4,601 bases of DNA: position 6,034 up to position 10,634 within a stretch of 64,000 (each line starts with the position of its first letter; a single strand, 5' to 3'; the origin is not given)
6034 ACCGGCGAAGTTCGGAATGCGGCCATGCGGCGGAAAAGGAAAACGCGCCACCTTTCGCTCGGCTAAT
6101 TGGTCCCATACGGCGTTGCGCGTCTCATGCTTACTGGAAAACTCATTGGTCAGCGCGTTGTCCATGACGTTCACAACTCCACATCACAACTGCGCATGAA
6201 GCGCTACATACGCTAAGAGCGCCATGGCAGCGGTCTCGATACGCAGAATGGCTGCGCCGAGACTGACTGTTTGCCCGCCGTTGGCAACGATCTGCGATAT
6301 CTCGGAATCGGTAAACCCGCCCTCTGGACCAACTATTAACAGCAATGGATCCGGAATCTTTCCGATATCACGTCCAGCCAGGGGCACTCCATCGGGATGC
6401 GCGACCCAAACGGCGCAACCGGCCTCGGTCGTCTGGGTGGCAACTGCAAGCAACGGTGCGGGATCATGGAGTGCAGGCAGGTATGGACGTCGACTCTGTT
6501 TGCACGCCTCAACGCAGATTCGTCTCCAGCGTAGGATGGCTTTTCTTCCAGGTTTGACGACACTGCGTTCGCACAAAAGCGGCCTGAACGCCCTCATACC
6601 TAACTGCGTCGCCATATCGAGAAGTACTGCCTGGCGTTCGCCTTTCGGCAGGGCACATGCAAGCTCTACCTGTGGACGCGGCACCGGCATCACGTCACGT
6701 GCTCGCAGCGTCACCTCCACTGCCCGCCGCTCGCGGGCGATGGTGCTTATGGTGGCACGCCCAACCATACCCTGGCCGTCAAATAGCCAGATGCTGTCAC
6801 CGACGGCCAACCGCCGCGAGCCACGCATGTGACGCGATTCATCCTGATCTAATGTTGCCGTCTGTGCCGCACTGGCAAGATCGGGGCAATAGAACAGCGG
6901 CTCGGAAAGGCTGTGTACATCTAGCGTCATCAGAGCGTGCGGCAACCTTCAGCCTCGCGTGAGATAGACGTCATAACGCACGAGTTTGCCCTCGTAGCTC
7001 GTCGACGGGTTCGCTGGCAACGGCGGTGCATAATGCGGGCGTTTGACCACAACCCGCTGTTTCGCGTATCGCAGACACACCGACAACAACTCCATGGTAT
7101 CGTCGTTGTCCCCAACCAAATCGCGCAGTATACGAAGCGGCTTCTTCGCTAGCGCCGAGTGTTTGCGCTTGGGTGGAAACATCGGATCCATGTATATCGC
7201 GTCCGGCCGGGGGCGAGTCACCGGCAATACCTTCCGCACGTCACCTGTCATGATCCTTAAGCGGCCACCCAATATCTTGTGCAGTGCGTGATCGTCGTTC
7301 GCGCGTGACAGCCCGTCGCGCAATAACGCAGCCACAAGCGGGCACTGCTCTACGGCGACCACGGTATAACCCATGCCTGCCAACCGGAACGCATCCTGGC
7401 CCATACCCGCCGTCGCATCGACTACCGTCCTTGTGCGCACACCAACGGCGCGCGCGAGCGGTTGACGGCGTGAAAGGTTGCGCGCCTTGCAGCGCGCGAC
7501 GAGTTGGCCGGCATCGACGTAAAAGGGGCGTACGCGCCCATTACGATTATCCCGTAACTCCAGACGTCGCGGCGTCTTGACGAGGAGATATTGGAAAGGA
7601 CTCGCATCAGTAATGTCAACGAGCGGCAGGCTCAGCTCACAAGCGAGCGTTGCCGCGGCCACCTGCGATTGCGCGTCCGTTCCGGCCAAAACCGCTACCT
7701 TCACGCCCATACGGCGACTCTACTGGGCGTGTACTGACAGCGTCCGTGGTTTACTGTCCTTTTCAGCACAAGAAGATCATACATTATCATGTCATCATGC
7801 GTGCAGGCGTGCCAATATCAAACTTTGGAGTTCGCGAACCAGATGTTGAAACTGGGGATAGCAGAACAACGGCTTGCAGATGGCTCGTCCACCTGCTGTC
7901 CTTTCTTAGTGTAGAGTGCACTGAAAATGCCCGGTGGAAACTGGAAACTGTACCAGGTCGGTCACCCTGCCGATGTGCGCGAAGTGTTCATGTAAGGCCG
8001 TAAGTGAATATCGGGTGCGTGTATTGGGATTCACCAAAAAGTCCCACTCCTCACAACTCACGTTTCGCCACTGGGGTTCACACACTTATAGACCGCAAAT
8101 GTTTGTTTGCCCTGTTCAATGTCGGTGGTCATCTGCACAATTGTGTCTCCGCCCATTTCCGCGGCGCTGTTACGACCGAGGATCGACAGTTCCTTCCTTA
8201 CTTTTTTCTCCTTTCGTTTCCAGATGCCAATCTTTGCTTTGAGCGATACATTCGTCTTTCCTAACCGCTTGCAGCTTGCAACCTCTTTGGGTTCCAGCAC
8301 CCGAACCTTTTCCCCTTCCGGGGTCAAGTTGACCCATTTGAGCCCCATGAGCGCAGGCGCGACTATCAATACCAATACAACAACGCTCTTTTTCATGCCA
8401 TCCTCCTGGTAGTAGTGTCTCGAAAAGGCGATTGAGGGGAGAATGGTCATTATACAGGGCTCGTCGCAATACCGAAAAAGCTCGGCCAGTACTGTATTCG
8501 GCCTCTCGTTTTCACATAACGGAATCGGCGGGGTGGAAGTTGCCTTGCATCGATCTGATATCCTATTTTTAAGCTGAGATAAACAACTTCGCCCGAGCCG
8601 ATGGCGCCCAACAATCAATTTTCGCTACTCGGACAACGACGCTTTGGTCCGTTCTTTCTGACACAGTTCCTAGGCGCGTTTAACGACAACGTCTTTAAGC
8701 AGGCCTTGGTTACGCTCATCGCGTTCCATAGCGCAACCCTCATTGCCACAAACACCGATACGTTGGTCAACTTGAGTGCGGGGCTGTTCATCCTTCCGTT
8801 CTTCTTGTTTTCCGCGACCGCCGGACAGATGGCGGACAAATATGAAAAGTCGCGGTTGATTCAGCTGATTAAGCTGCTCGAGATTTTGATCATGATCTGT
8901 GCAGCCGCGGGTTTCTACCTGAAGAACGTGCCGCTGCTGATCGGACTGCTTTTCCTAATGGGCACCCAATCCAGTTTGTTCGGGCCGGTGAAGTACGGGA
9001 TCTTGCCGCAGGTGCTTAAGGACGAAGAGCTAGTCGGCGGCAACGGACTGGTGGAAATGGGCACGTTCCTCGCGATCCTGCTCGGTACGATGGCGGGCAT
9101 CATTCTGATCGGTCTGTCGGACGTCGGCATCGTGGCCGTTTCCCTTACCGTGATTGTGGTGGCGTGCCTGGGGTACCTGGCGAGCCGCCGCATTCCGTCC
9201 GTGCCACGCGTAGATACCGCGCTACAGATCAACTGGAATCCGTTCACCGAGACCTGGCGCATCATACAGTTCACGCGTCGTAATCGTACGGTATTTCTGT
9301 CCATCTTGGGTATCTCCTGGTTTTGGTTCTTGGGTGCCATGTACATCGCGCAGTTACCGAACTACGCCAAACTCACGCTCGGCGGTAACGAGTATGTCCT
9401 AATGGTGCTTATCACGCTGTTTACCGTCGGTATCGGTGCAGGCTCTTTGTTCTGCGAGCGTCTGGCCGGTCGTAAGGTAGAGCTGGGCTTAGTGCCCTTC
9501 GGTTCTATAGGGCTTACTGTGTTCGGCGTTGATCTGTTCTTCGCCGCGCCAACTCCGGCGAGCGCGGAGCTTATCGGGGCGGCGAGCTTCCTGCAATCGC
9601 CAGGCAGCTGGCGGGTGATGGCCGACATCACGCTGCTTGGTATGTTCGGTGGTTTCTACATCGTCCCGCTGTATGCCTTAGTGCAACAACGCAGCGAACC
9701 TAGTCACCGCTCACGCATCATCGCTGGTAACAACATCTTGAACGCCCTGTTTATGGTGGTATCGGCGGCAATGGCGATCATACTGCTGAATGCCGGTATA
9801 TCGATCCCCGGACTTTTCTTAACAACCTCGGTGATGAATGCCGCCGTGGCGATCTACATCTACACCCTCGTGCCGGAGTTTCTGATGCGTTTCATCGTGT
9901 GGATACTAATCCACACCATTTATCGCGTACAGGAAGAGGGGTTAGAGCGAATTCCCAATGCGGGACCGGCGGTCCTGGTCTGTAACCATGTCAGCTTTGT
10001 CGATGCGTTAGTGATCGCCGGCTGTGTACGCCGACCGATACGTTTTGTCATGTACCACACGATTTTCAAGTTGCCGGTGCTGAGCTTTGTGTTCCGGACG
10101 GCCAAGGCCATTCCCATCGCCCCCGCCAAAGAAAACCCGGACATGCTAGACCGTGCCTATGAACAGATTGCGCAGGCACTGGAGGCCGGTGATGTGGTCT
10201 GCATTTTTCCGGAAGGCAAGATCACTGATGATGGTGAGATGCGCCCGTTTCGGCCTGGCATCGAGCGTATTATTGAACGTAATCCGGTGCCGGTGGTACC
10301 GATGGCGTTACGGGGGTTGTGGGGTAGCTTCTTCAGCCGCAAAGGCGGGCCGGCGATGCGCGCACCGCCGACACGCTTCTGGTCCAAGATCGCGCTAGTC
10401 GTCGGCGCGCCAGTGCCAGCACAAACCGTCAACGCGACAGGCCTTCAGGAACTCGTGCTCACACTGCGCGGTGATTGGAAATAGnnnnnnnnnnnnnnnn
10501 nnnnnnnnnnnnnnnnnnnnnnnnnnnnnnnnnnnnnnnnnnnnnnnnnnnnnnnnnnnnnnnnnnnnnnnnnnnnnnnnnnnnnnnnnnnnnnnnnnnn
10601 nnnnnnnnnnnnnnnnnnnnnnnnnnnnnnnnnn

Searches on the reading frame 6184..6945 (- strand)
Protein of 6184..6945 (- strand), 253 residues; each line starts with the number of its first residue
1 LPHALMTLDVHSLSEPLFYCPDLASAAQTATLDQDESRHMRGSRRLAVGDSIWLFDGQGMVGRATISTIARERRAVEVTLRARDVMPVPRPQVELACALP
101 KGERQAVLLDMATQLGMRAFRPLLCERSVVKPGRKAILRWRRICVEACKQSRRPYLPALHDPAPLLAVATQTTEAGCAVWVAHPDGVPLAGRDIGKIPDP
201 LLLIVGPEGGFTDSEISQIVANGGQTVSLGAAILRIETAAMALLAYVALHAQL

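Call 77: search_protein_families(library=pfam, max_evalue=0.00001, proteins=[window:6184-6945:-])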
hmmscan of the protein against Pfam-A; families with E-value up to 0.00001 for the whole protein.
window:6184-6945:- (253 aa): 2 families
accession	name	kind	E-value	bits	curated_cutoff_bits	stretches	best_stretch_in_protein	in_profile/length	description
PF04452.19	Methyltrans_RNA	-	1.2e-37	129.5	23.9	1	91-247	4-164/165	RNA methyltransferase domain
PF20260.4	PUA_4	-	2.8e-06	27.8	23.9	1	32-71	1-40/48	RNA methyltransferase PUA domain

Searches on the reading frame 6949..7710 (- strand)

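Call 77: search_protein_families(library=pfam, max_evalue=0.00001, proteins=[window:6949-7710:-])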
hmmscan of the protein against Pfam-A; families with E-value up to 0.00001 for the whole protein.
window:6949-7710:- (253 aa): 1 family
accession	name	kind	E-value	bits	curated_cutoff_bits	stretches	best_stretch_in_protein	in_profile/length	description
PF04445.19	SAM_MT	-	1.1e-60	205.4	26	1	40-250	15-229/230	Putative SAM-dependent methyltransferase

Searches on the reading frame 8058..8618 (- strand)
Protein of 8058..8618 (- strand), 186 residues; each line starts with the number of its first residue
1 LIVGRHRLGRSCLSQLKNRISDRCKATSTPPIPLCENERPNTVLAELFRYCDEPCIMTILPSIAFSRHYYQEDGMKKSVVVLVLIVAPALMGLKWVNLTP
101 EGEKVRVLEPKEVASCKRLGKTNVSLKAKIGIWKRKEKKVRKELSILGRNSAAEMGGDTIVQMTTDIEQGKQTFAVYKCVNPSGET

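Call 77: search_protein_families(library=pfam, max_evalue=0.00001, proteins=[window:8058-8618:-])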
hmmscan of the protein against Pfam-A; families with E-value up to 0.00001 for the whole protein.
window:8058-8618:- (186 aa): 1 family
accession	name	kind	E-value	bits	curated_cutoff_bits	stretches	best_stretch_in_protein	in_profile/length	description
PF13698.11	DUF4156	-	4.5e-18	65.9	28.9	1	97-179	2-90/90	Domain of unknown function (DUF4156)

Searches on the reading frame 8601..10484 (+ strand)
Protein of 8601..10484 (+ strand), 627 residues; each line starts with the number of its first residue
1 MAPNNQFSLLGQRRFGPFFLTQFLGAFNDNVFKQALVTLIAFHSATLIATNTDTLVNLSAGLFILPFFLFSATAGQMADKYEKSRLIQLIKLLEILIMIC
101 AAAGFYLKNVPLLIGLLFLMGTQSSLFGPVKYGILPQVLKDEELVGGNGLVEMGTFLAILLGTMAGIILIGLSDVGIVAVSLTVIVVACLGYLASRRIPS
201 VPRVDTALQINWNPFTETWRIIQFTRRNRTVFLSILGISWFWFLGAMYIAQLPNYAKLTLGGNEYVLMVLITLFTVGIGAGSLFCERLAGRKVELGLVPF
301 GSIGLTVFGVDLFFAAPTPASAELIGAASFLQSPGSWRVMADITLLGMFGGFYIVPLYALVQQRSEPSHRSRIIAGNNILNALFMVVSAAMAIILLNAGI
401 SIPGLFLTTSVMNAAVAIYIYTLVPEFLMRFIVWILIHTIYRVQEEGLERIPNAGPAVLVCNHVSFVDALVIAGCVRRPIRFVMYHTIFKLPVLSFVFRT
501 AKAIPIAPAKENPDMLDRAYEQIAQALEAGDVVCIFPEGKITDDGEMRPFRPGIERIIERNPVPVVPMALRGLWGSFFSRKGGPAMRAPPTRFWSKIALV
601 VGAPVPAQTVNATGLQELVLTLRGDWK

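Call 78: search_protein_families(library=pfam, max_evalue=0.00001, proteins=[window:8601-10484:+])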
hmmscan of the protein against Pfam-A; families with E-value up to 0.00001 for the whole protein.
window:8601-10484:+ (627 aa): 3 families
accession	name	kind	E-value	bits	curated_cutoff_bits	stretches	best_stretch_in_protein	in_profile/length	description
PF01553.26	Acyltransferase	-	2.5e-28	99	23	1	442-570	1-131/132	Acyltransferase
PF07690.21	MFS_1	-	2.8e-18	66.4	33.4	1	19-326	2-299/347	Major Facilitator Superfamily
PF05977.19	MFS_3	-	2.3e-08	33.4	27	1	64-310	55-299/524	Transmembrane secretion effector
